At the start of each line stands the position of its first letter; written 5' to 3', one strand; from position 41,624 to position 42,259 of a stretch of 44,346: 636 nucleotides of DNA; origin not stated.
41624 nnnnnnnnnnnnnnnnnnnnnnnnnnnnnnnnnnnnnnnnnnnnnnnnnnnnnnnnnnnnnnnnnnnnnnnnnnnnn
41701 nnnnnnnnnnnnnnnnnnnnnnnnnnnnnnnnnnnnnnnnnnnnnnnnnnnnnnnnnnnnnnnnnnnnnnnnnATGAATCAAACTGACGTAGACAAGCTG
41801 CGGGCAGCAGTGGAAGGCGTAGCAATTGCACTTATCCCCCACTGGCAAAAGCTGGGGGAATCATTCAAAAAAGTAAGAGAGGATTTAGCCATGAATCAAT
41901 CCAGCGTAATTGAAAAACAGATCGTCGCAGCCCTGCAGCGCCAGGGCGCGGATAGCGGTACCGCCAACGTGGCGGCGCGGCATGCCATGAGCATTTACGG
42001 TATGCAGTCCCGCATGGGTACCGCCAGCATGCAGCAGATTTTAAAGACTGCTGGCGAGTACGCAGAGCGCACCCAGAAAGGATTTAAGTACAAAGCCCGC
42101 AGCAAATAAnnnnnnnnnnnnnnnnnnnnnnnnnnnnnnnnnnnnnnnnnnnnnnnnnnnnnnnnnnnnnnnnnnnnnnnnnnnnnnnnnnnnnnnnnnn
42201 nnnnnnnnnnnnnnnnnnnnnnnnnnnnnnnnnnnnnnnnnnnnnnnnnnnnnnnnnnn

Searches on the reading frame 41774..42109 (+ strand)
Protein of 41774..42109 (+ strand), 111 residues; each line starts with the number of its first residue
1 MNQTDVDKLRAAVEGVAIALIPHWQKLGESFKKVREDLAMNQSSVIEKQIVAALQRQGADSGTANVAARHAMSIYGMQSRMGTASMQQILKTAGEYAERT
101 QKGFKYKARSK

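Call 16: search_protein_families(library=pfam, max_evalue=0.01, proteins=[window:41774-42109:+])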
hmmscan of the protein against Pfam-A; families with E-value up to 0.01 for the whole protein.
window:41774-42109:+ (111 aa): 0 families

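Call 18: search_protein_families(library=phrogs, max_evalue=0.001, proteins=[window:41774-42109:+])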
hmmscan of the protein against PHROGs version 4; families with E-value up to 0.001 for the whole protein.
window:41774-42109:+ (111 aa): 1 family
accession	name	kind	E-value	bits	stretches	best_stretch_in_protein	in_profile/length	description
phrog_4439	-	unknown function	2.3e-10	41.4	1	40-110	1-73/74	-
